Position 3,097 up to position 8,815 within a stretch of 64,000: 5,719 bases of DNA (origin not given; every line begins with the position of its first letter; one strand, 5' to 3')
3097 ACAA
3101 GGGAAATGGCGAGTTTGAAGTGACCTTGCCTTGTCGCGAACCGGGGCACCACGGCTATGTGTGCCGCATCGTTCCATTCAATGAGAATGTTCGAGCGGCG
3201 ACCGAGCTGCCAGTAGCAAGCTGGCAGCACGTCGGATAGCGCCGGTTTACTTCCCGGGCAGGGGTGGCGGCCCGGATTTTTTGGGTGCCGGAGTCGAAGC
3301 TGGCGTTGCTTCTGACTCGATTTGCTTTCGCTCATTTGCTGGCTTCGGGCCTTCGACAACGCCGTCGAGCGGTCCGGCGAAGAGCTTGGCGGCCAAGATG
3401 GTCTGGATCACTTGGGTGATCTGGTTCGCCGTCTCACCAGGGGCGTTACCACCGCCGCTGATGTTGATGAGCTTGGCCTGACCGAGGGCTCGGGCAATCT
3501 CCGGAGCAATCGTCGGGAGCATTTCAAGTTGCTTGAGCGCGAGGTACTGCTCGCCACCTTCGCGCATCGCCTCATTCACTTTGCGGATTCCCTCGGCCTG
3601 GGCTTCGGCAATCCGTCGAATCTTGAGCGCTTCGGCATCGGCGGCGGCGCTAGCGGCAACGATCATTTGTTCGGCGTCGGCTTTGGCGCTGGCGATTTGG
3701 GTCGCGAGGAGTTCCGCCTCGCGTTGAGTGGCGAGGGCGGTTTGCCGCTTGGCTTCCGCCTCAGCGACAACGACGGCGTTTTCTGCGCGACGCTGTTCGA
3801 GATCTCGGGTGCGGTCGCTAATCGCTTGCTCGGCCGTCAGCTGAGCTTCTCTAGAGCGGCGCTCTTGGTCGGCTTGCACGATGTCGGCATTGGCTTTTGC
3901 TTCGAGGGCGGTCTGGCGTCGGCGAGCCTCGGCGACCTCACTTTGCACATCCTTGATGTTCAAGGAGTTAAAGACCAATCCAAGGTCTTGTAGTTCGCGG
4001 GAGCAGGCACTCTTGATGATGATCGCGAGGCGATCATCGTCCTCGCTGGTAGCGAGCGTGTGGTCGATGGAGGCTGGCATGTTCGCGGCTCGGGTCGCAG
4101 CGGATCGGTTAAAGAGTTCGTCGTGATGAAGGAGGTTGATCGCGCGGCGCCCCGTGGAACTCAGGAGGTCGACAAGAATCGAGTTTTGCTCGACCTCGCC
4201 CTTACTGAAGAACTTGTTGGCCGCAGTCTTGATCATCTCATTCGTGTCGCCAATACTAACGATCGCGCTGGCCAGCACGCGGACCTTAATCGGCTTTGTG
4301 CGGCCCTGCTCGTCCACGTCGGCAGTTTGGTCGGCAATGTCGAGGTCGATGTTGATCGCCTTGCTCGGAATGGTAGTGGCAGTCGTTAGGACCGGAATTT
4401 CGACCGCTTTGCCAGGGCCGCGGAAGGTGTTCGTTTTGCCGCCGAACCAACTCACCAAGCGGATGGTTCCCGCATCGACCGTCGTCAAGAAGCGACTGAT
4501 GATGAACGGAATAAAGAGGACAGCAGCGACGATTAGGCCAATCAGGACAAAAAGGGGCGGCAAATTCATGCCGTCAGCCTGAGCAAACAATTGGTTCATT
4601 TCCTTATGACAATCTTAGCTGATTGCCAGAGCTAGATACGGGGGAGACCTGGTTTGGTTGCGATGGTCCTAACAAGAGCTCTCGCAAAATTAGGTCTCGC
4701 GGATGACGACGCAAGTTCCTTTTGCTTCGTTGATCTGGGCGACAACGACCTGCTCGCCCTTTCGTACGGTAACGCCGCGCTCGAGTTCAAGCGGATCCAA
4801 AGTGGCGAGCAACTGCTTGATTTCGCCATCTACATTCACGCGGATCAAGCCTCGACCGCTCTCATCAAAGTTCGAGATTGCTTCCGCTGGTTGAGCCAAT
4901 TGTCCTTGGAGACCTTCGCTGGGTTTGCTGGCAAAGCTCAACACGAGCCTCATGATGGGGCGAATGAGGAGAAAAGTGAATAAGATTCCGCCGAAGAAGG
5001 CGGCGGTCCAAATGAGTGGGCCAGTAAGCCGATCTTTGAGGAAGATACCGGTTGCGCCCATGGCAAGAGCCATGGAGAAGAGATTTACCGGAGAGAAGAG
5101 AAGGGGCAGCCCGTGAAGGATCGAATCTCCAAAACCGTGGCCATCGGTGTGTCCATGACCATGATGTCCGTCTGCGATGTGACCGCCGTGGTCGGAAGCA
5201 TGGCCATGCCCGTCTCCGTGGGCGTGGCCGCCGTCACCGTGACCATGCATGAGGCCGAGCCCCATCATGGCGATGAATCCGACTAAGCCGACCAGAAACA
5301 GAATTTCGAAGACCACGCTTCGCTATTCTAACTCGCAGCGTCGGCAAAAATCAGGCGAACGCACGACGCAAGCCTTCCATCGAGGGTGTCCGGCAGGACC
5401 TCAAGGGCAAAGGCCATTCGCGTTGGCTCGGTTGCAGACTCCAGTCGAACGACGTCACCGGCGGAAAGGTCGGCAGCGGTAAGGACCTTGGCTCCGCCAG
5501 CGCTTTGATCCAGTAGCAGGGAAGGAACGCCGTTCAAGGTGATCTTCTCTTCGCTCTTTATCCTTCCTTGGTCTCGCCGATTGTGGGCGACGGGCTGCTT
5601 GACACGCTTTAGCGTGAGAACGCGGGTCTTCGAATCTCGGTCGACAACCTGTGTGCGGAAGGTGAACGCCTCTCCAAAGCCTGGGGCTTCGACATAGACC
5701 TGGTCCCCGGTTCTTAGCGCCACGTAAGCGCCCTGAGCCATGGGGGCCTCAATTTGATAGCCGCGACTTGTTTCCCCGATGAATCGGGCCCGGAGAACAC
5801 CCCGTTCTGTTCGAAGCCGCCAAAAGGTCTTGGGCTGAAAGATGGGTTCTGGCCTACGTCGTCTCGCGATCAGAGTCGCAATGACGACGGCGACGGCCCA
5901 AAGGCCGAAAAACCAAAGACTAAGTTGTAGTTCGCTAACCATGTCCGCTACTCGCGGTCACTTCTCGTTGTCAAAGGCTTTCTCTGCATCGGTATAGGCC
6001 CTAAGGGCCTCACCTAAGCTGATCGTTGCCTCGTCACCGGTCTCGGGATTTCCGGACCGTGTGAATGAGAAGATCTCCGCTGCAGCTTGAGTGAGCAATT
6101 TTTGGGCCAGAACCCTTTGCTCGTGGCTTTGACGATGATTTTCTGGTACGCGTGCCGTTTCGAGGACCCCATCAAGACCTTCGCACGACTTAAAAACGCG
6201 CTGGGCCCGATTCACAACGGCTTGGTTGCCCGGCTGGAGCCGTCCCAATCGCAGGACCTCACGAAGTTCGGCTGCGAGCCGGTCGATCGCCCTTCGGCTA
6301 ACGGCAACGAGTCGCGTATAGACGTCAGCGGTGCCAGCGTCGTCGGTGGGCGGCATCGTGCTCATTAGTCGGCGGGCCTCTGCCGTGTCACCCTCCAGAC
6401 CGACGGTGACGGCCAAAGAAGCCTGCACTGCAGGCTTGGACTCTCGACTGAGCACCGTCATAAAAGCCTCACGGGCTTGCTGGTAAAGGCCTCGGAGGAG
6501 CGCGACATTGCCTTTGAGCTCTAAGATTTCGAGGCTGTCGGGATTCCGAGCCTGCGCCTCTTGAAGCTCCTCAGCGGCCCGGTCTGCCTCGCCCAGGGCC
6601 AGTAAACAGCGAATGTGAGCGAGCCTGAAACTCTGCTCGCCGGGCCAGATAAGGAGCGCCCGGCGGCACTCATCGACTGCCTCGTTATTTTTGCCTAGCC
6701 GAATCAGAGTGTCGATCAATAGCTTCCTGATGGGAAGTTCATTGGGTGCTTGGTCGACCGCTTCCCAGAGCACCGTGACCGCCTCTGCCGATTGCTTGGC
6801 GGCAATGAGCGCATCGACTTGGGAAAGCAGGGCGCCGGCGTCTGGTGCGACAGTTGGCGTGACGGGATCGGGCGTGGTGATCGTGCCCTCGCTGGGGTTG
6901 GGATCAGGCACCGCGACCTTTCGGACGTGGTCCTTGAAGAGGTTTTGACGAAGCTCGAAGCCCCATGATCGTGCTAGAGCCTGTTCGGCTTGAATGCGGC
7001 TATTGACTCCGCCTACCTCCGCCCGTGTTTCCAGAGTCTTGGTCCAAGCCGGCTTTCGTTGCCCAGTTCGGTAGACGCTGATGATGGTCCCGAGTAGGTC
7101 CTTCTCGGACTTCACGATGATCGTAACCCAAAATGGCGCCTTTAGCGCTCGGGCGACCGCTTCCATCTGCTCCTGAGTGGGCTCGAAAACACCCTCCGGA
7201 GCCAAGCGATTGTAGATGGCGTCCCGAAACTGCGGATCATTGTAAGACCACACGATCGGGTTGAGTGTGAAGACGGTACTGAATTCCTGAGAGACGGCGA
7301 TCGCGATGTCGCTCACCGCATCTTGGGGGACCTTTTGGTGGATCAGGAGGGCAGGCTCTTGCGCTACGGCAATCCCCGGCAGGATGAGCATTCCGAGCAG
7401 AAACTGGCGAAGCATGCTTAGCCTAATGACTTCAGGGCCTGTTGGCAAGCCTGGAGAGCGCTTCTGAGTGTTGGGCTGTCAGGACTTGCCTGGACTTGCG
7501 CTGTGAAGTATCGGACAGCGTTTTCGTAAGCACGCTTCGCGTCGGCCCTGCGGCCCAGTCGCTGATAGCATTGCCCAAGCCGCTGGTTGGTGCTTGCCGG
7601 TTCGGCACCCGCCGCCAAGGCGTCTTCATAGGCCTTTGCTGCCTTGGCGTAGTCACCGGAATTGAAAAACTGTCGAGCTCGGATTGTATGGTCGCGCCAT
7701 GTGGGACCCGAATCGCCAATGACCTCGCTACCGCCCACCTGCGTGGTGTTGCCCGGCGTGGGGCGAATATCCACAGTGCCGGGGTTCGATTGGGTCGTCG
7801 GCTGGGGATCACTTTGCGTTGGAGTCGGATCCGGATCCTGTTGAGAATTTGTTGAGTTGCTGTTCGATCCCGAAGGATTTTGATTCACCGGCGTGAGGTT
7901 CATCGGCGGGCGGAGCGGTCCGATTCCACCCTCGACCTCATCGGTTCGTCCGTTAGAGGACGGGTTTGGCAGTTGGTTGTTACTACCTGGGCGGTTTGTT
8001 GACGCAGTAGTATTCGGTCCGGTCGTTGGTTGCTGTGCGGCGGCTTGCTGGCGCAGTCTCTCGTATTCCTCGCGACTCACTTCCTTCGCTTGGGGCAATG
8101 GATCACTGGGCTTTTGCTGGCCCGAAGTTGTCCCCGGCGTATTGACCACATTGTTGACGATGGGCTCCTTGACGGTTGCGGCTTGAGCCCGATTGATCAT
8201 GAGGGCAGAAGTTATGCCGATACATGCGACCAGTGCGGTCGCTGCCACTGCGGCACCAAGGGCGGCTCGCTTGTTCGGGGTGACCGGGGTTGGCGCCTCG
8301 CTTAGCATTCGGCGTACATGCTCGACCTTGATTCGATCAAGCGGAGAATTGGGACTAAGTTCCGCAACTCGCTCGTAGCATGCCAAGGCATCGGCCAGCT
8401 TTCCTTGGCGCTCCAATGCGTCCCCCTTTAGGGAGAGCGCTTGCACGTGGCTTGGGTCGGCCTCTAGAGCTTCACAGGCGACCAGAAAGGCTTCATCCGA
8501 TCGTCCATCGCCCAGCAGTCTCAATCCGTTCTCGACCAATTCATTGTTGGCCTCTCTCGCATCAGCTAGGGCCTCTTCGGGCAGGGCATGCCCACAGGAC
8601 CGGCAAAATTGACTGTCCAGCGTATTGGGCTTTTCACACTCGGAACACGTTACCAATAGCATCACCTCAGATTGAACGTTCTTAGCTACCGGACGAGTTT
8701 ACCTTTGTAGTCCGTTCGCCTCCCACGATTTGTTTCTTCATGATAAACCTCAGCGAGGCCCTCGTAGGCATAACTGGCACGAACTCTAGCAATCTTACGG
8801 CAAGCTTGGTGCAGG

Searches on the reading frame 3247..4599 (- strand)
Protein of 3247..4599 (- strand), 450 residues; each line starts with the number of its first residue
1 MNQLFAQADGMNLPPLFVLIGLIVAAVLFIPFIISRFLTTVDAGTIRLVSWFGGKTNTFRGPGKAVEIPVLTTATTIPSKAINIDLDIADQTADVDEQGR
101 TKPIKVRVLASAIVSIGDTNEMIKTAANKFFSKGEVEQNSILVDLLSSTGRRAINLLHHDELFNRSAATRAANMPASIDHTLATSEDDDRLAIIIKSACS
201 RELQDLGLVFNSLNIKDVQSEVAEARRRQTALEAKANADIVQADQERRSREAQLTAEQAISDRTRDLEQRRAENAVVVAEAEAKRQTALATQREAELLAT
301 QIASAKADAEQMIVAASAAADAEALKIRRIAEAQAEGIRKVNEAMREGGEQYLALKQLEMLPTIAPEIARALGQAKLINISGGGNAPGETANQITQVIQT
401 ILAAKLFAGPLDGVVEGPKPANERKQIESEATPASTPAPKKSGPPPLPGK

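Call 55: search_protein_families(library=pfam, proteins=[window:3247-4599:-], max_evalue=0.01)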
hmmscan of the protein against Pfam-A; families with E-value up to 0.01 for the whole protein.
window:3247-4599:- (450 aa): 1 family
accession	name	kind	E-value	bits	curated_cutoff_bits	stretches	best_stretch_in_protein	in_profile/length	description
PF15975.10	Flot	-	0.0074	16.8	27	1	315-400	6-104/124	Flotillin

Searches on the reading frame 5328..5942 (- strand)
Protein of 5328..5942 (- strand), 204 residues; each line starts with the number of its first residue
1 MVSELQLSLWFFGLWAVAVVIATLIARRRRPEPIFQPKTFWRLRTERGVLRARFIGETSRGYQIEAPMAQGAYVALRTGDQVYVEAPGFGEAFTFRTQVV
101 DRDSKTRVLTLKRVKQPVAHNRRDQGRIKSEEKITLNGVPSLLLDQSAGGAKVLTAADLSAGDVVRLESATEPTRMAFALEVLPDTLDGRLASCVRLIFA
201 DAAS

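Call 55: search_protein_families(library=pfam, proteins=[window:5328-5942:-], max_evalue=0.01)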
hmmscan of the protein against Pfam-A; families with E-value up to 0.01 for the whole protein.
window:5328-5942:- (204 aa): 2 families
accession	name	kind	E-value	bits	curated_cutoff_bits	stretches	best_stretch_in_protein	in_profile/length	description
PF12945.12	PilZNR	-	5e-07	30.2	23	1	47-105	16-76/85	Flagellar protein YcgR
PF07238.19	PilZ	-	0.0044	17.8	22.5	0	139-179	23-66/102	PilZ domain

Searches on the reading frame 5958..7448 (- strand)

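Call 46: search_protein_families(library=pfam, proteins=[window:5958-7448:-], max_evalue=0.1)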
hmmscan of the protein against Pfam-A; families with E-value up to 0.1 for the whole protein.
window:5958-7448:- (496 aa): 16 families
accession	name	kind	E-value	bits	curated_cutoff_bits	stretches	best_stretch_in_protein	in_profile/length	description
PF14559.12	TPR_19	-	1.4e-12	48.1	25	3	252-313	5-66/68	Tetratricopeptide repeat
PF13428.12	TPR_14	-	7.7e-08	32.7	23.5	2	276-313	5-42/44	Tetratricopeptide repeat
PF13432.12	TPR_16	-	1.4e-06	29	32.7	1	280-329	5-54/65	Tetratricopeptide repeat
PF12895.13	ANAPC3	-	9.1e-06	26.3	27.2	1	275-329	26-79/82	Anaphase-promoting complex, cyclosome, subunit 3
PF13424.12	TPR_12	-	1.4e-05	25.6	30.1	1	244-310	9-76/77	Tetratricopeptide repeat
PF14561.12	TPR_20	-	2.8e-05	24.8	25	1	205-265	23-85/90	Tetratricopeptide repeat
PF23914.1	TPR_CcmH_CycH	-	4.6e-05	23.7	42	1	248-334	60-149/158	Cytochrome c-type biogenesis protein H TPR domain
PF07719.23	TPR_2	-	8.9e-05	22.8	27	0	281-304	10-33/34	Tetratricopeptide repeat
PF16918.11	PknG_TPR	-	0.0001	21.7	27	1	272-365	94-187/340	Protein kinase G tetratricopeptide repeat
PF13174.12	TPR_6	-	0.00022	22.1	26.3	0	280-305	8-33/33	Tetratricopeptide repeat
PF13181.12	TPR_8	-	0.00038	20.8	25.7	0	307-336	2-31/34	Tetratricopeptide repeat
PF00515.34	TPR_1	-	0.0015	18.7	27.8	0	312-335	7-30/34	Tetratricopeptide repeat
PF09976.15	TPR_21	-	0.023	14.9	25.5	1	274-338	117-178/193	Tetratricopeptide repeat-like domain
PF20308.4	TPR-S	-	0.026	15.5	27.6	0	322-380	2-57/102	Tetratricopeptide Repeats-Sensor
PF12569.14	NatA_aux_su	-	0.066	12.6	33.3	0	282-337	14-69/515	N-terminal acetyltransferase A, auxiliary subunit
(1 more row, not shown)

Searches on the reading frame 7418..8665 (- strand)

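Call 55: search_protein_families(library=pfam, proteins=[window:7418-8665:-], max_evalue=0.01)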
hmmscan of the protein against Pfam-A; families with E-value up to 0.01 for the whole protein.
window:7418-8665:- (415 aa): 19 families
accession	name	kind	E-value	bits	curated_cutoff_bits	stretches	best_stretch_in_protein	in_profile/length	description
PF07719.23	TPR_2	-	1.1e-13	50.5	27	2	75-106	2-33/34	Tetratricopeptide repeat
PF13181.12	TPR_8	-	1.5e-11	43.9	25.7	1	75-106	2-33/34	Tetratricopeptide repeat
PF13432.12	TPR_16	-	2.6e-10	41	32.7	1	47-108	4-65/65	Tetratricopeptide repeat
PF00515.34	TPR_1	-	3.6e-10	39.7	27.8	1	75-106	2-33/34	Tetratricopeptide repeat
PF13428.12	TPR_14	-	6.7e-10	39.1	23.5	1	76-109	3-36/44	Tetratricopeptide repeat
PF14559.12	TPR_19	-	6.5e-09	36.4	25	2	50-108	1-59/68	Tetratricopeptide repeat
PF13174.12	TPR_6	-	1.7e-07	31.9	26.3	0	76-107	2-33/33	Tetratricopeptide repeat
PF13176.12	TPR_7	-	3.6e-07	30.2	27.9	0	76-105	1-30/36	Tetratricopeptide repeat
PF13414.12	TPR_11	-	9.3e-07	28.9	26.8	1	81-108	1-28/42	TPR repeat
PF13424.12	TPR_12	-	4.9e-06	27.1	30.1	0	69-103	40-74/77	Tetratricopeptide repeat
PF13371.12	TPR_9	-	3.5e-05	24.1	35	0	334-403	6-71/73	Tetratricopeptide repeat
PF13431.12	TPR_17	-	5.1e-05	23.7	24.4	1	65-94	4-33/34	Tetratricopeptide repeat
PF13240.11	Zn_Ribbon_1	-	0.0001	22.4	25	1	7-28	2-23/23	zinc-ribbon domain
PF09976.15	TPR_21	-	0.00011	22.4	25.5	0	73-102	145-174/193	Tetratricopeptide repeat-like domain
PF12773.13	DZR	-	0.0002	21.9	27.3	1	7-29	1-23/45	Double zinc ribbon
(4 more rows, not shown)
